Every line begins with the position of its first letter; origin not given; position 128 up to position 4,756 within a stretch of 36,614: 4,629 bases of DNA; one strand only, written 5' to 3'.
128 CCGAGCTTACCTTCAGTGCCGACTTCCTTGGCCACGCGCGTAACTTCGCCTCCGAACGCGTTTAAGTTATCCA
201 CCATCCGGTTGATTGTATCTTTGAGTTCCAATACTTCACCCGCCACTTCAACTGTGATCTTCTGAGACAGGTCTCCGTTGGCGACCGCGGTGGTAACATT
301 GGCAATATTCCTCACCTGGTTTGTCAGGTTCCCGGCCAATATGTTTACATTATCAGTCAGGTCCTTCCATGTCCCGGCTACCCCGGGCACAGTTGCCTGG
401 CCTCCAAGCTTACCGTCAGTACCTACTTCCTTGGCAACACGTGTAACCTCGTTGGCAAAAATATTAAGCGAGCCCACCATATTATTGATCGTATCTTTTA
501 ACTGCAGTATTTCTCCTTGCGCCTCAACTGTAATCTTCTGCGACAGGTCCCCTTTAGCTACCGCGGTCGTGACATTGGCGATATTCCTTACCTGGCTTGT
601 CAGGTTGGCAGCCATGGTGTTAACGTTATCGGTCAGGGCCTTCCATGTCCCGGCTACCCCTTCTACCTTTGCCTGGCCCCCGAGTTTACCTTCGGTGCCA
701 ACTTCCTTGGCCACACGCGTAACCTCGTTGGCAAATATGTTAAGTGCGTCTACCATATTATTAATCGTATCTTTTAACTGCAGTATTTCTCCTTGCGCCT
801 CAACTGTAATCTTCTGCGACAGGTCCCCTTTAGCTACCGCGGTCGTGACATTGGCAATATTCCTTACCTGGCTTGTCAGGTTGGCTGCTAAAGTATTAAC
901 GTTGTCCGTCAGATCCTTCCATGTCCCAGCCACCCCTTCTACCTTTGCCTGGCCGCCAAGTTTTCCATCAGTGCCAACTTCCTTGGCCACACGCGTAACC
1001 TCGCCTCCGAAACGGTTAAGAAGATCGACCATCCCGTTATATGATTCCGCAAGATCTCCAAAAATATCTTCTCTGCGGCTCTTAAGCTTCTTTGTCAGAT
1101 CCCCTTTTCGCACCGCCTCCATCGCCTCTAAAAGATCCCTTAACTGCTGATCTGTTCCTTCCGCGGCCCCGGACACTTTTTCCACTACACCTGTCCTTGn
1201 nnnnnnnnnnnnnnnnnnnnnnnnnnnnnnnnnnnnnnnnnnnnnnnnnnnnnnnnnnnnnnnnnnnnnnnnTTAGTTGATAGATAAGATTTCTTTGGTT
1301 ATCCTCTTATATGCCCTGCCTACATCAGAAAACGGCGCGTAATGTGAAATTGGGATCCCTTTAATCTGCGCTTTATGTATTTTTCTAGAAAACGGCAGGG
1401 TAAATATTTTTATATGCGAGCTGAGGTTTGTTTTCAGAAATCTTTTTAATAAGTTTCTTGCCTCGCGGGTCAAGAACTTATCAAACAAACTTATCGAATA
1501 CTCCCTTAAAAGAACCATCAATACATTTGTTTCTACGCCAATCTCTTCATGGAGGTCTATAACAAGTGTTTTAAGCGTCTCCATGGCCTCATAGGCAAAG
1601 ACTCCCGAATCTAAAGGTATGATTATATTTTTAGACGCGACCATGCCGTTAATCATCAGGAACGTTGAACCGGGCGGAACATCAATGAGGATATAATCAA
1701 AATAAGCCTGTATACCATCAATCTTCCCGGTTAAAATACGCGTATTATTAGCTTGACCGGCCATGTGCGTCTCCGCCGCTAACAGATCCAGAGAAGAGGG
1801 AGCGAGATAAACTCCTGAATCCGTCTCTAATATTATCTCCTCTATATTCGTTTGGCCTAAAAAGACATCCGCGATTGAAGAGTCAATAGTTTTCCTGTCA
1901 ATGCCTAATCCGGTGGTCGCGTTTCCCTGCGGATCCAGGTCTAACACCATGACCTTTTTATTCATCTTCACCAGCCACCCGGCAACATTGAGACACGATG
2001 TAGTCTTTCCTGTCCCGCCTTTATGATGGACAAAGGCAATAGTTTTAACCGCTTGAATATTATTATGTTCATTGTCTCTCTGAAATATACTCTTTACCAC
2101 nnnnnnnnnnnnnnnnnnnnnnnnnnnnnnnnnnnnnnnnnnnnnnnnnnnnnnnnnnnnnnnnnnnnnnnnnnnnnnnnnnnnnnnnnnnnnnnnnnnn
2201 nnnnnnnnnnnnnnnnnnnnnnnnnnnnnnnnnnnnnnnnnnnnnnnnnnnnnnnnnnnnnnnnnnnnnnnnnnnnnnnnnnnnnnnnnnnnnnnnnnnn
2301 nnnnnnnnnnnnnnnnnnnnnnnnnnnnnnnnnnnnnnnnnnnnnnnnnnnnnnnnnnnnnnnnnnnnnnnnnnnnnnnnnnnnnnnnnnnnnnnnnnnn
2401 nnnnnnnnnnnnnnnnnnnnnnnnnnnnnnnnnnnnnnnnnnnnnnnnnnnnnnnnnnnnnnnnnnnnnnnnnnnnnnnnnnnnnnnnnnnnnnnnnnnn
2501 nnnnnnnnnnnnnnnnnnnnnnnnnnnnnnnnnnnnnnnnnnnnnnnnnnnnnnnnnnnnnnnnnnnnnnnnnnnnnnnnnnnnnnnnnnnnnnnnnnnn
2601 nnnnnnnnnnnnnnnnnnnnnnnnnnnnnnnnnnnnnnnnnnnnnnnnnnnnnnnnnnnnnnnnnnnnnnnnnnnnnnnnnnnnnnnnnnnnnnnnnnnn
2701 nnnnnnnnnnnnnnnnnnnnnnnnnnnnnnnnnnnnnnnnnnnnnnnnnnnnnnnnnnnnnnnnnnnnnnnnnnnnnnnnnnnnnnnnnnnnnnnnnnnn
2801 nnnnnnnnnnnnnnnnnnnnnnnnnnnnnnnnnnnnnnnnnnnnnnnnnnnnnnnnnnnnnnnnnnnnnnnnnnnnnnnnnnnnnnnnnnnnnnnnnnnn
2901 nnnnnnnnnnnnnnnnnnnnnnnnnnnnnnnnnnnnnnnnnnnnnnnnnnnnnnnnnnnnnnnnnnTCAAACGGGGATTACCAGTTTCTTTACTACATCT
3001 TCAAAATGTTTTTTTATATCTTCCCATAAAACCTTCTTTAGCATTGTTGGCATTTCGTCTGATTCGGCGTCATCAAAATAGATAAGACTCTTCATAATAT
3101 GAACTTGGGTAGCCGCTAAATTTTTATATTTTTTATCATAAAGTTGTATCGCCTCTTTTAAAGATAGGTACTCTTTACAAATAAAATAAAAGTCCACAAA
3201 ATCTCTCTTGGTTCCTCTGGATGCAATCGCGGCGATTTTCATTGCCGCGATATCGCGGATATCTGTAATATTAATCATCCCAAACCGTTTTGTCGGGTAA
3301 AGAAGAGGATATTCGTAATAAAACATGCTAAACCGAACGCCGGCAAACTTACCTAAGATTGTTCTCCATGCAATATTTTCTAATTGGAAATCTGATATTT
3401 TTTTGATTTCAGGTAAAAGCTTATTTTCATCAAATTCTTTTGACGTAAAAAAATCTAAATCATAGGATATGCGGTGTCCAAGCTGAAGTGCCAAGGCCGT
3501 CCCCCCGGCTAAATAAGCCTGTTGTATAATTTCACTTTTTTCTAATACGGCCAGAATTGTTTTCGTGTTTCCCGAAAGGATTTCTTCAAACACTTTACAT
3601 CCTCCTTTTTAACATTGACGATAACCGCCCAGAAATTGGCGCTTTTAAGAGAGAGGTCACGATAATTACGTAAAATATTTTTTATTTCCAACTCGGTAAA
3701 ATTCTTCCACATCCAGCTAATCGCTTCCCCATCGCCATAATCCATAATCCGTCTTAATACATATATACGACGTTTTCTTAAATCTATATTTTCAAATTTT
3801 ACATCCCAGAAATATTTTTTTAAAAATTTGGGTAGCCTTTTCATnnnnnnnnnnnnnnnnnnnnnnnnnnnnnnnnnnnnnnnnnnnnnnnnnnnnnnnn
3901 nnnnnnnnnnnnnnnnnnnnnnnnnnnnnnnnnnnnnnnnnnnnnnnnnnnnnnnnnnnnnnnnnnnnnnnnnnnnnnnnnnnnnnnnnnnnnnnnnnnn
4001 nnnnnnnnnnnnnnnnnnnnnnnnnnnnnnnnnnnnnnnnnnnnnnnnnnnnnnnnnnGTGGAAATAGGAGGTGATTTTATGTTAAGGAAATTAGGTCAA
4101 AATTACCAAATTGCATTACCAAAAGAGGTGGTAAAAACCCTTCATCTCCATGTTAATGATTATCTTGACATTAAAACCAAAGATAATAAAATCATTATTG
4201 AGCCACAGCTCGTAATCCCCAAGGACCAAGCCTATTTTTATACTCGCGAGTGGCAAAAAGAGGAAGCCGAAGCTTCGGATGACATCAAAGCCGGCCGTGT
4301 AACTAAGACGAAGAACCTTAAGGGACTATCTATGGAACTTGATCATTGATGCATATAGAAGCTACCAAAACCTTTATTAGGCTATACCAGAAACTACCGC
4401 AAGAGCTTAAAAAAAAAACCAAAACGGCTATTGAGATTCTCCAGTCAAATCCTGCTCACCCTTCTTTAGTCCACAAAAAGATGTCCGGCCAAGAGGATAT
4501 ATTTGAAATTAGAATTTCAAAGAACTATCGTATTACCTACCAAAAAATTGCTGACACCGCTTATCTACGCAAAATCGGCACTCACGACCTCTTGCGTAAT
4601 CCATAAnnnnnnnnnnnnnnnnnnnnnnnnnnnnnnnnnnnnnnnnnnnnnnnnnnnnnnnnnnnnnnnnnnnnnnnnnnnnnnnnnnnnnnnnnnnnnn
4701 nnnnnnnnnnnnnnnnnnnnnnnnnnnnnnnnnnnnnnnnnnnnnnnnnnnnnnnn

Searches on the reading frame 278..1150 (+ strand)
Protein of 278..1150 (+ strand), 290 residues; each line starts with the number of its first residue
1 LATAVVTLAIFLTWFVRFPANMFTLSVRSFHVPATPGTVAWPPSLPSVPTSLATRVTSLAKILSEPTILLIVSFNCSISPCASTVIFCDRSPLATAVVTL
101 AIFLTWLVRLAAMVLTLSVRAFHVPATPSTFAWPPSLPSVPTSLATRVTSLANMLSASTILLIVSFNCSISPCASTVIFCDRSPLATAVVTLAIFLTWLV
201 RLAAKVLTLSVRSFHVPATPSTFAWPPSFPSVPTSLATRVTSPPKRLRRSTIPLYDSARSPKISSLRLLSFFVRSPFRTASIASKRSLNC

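Call 6: search_protein_families(library=pfam, proteins=[window:278-1150:+], max_evalue=0.01)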
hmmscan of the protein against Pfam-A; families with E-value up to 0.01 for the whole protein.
window:278-1150:+ (290 aa): 2 families
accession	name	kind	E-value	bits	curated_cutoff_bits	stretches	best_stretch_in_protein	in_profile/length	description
PF22165.2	SSO1393-like_WHD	-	0.0015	19.2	26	0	103-119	3-19/59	SSO1393-like, winged-helix domain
PF07613.16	DUF1576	-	0.0037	17.3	25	0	48-123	79-153/178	Protein of unknown function (DUF1576)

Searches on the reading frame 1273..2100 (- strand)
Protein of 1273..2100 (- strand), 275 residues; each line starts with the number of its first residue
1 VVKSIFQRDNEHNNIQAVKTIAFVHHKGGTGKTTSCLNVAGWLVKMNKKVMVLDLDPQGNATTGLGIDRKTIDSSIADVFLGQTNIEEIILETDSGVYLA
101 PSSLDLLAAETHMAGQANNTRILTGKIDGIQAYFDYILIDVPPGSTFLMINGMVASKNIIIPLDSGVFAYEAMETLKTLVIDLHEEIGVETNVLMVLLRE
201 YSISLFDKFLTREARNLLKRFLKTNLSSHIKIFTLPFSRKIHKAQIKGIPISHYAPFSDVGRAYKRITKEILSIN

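Call 6: search_protein_families(library=pfam, proteins=[window:1273-2100:-], max_evalue=0.01)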
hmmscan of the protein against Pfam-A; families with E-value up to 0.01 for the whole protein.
window:1273-2100:- (275 aa): 9 families
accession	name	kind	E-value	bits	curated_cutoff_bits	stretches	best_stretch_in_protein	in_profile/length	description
PF13614.12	AAA_31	-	3e-44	151.5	27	1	19-186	2-170/177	AAA domain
PF01656.29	CbiA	-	5.2e-15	56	25.4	1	21-250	1-124/125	CobQ/CobB/MinD/ParA nucleotide binding domain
PF10609.15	ParA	-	2.9e-09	37.1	27.1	1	19-271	4-245/246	NUBPL iron-transfer P-loop NTPase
PF00142.24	Fer4_NifH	-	5.1e-09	36.4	25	1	24-97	5-81/271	4Fe-4S iron sulfur cluster binding proteins, NifH/frxC family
PF09140.17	MipZ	-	1.5e-07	31.4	20.7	1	20-172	2-138/262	ATPase MipZ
PF02374.21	ArsA_ATPase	-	1.9e-05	24.5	24.3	1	21-60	3-42/305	Anion-transporting ATPase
PF07015.17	VirC1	-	4.8e-05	23.3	24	1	19-56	2-39/231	VirC1 protein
PF06564.18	CBP_BcsQ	-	0.00027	21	21.3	1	23-150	6-132/234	Cellulose biosynthesis protein BcsQ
PF16575.11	CLP1_P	-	0.00067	20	26.6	1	29-58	4-33/188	mRNA cleavage and polyadenylation factor CLP1 P-loop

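Call 17: find_encoding_contigs(protein=window:1273-2100:-, flank=10000, max_places=10)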
Protein window:1273-2100:- (275 aa): no gene with exactly this product is on record in the collection.

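Call 18: find_encoding_contigs(protein=window:1276-2100:-, flank=10000, max_places=10)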
Protein seq(275 aa) (275 aa): no gene with exactly this product is on record in the collection.

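Call 19: find_homologous_proteins(query=window:1273-2100:-, max_evalue=1e-30)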
Query window:1273-2100:- (275 aa): 1211 proteins with E <= 1e-30 among 8000 candidates; the best 120 are listed.
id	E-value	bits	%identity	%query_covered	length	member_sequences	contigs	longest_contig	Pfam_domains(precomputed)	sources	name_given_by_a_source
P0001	1.3e-175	600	100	100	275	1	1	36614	PF00142.25,PF10609.16,PF01656.30,PF13614.13,PF09140.18,PF02374.22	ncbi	ncbi:MAG: AAA family ATPase [Candidatus Omnitrophota bacterium]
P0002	3.6e-134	464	78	99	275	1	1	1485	PF00142.25,PF10609.16,PF01656.30,PF13614.13,PF09140.18,PF02374.22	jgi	jgi:chromosome partitioning protein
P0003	3.8e-130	451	78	93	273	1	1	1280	PF00142.25,PF10609.16,PF01656.30,PF13614.13,PF09140.18,PF06564.19,PF02374.22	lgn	-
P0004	9.8e-130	449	78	92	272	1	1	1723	PF00142.25,PF10609.16,PF01656.30,PF13614.13,PF09140.18,PF02374.22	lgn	-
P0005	2.0e-126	438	76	94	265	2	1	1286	PF00142.25,PF10609.16,PF01656.30,PF13614.13,PF07015.18,PF09140.18,PF06564.19,PF02374.22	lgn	-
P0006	2.5e-126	438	71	99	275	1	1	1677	PF00142.25,PF10609.16,PF01656.30,PF13614.13,PF07015.18,PF09140.18,PF06564.19,PF02374.22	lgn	-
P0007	5.4e-126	437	71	99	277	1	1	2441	PF00142.25,PF10609.16,PF01656.30,PF13614.13,PF07015.18,PF09140.18,PF06564.19,PF02374.22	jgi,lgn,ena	-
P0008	1.9e-124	432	69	100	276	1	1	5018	PF00142.25,PF10609.16,PF01656.30,PF13614.13,PF07015.18,PF09140.18,PF06564.19,PF02374.22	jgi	jgi:chromosome partitioning protein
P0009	5.5e-124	430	72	99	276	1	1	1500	PF00142.25,PF10609.16,PF01656.30,PF13614.13,PF09140.18,PF06564.19,PF02374.22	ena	-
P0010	1.2e-123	429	71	99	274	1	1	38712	PF00142.25,PF10609.16,PF01656.30,PF13614.13,PF09140.18,PF06564.19,PF02374.22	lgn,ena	-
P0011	1.6e-123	429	69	99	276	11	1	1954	PF00142.25,PF10609.16,PF01656.30,PF13614.13,PF07015.18,PF09140.18,PF06564.19,PF02374.22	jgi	-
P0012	7.6e-123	427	69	99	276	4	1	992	PF00142.25,PF10609.16,PF01656.30,PF13614.13,PF07015.18,PF09140.18,PF06564.19,PF02374.22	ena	-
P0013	7.7e-123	427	71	99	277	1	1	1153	PF00142.25,PF10609.16,PF01656.30,PF13614.13,PF09140.18,PF06564.19,PF02374.22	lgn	-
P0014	8.3e-123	427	72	96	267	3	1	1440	PF00142.25,PF10609.16,PF01656.30,PF13614.13,PF09140.18,PF06564.19,PF02374.22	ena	-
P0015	1.3e-122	426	69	99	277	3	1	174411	PF00142.25,PF10609.16,PF01656.30,PF13614.13,PF09140.18,PF06564.19,PF02374.22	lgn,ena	-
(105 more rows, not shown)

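Call 33: find_encoding_contigs(protein=P0001, flank=3000, max_places=3)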
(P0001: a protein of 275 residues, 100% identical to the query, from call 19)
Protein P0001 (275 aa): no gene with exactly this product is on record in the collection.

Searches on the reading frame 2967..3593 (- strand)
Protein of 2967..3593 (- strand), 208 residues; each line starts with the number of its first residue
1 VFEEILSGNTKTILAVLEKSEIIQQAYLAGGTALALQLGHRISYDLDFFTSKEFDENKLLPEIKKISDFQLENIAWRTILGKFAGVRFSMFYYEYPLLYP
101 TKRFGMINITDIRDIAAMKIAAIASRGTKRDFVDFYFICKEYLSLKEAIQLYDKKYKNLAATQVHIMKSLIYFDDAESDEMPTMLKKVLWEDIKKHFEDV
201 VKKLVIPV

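Call 6: search_protein_families(library=pfam, proteins=[window:2967-3593:-], max_evalue=0.01)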
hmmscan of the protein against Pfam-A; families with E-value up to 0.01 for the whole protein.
window:2967-3593:- (208 aa): 1 family
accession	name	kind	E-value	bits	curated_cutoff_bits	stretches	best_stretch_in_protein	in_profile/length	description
PF08843.17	AbiEii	-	1.2e-16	61.8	22.5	2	13-72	2-61/238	Nucleotidyl transferase AbiEii toxin, Type IV TA system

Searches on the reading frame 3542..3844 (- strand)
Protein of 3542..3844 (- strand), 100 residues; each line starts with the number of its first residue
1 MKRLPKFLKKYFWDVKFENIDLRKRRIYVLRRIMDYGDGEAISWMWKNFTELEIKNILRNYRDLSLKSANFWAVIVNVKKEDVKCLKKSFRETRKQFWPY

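Call 6: search_protein_families(library=pfam, proteins=[window:3542-3844:-], max_evalue=0.01)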
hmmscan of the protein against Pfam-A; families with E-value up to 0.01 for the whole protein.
window:3542-3844:- (100 aa): 1 family
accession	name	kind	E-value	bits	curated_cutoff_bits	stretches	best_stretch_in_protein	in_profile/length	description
PF21956.1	DUF6922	-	3e-11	43.1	27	1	7-58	1-52/52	Family of unknown function (DUF6922)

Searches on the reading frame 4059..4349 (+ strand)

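Call 6: search_protein_families(library=pfam, proteins=[window:4059-4349:+], max_evalue=0.01)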
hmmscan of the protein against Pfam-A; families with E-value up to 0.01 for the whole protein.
window:4059-4349:+ (96 aa): 1 family
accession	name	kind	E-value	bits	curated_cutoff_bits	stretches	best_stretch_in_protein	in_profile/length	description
PF04014.23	MazE_antitoxin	-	4.3e-10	39.8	24.7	1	10-50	2-43/48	Antidote-toxin recognition MazE, bacterial antitoxin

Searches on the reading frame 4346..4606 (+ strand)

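Call 6: search_protein_families(library=pfam, proteins=[window:4346-4606:+], max_evalue=0.01)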
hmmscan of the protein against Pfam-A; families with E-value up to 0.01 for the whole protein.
window:4346-4606:+ (86 aa): 3 families
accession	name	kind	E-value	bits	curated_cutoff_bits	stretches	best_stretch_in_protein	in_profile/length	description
PF24732.2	ParE_like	-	0.00013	22.3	24.4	1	21-77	3-59/67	ParE-like toxin domain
PF05973.20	Gp49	-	0.0011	19.4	23.9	1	15-65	4-56/90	Phage derived protein Gp49-like (DUF891)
PF15781.12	ParE-like_toxin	-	0.0013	19.1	28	1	6-81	3-80/87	ParE-like toxin of type II bacterial toxin-antitoxin system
